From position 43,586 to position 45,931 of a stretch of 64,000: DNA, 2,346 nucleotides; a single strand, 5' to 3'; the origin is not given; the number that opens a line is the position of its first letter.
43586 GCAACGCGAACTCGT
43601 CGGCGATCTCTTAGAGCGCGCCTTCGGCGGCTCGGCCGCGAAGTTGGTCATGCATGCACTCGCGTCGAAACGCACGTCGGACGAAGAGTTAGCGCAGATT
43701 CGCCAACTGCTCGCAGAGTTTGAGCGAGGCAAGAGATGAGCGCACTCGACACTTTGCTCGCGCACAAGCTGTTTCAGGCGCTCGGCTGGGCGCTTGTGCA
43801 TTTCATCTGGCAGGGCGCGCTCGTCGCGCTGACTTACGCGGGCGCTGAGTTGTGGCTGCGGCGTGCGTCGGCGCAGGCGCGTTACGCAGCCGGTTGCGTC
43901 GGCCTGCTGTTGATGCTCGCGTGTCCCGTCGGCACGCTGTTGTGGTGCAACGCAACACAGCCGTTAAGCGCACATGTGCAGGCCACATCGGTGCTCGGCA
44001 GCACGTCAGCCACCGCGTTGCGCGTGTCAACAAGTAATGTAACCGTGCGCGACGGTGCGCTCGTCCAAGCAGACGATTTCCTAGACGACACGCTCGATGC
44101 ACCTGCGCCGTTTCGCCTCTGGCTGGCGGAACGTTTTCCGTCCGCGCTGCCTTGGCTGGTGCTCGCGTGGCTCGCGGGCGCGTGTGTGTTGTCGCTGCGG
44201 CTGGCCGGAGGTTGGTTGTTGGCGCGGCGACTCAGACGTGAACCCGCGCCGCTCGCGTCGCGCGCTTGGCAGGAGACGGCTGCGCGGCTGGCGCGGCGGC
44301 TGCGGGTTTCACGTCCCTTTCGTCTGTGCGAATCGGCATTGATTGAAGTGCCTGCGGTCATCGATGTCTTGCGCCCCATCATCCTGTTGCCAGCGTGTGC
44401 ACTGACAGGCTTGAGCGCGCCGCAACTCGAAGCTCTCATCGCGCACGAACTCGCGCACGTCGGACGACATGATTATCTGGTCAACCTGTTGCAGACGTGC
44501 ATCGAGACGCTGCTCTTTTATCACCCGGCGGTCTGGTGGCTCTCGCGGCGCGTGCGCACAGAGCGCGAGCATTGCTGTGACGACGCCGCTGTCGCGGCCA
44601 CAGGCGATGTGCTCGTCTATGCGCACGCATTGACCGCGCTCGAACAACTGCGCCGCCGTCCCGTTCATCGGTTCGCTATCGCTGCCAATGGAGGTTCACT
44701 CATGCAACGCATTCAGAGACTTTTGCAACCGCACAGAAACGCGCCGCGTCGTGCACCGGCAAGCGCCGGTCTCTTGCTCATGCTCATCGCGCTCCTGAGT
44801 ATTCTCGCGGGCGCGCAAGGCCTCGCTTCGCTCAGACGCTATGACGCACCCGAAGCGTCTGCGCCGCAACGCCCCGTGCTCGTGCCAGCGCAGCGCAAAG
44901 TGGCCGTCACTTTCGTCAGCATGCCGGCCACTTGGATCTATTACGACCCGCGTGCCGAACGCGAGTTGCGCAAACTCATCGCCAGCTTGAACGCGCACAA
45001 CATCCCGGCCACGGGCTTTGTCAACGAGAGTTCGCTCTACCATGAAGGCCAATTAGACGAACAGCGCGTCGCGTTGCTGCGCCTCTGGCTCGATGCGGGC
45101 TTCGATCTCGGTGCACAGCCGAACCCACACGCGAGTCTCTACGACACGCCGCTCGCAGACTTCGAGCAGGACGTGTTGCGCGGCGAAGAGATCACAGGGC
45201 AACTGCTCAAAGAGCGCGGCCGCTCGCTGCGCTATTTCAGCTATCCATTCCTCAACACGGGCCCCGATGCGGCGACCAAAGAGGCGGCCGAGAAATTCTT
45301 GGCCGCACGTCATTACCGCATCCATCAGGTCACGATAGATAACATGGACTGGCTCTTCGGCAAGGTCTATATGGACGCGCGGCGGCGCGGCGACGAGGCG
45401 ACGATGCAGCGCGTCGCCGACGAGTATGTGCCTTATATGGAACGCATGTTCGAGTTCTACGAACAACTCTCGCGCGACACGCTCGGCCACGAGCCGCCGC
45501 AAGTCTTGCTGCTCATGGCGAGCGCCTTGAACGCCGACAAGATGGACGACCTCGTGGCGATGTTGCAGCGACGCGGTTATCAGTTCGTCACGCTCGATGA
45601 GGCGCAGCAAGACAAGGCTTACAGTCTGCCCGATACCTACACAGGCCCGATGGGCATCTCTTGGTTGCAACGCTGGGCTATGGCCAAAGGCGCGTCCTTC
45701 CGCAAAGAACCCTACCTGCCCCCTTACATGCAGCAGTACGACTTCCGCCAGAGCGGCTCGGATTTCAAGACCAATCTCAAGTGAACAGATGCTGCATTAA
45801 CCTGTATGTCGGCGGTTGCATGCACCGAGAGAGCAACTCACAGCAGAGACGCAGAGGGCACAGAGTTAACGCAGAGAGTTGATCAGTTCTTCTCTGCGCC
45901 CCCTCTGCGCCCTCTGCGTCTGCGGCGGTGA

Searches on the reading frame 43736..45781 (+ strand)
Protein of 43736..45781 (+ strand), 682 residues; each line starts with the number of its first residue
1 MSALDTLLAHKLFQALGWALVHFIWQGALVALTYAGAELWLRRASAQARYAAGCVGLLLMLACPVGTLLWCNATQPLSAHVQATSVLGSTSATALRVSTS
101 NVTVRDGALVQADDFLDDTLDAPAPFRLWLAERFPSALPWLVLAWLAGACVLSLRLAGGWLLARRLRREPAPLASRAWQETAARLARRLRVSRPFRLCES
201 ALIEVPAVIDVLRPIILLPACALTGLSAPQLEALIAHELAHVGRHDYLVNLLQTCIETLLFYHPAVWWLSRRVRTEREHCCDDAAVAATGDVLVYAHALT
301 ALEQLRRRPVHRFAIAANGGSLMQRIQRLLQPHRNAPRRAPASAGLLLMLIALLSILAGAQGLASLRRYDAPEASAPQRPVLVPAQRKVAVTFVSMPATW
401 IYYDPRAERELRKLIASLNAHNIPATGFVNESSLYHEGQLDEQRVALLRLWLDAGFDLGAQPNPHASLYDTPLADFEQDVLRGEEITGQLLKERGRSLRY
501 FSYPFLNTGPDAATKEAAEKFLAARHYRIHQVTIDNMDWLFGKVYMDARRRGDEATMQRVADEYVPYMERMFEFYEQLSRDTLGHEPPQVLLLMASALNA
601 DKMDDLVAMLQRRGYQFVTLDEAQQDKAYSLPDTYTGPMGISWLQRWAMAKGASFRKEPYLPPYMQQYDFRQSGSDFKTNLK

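Call 48: search_protein_families(library=pfam, proteins=[window:43736-45781:+], max_evalue=0.00001)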
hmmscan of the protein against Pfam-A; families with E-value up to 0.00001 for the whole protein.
window:43736-45781:+ (682 aa): 1 family
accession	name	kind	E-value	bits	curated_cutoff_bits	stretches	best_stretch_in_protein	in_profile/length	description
PF05569.17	Peptidase_M56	-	3.4e-28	99.1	31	1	137-327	98-294/296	BlaR1 peptidase M56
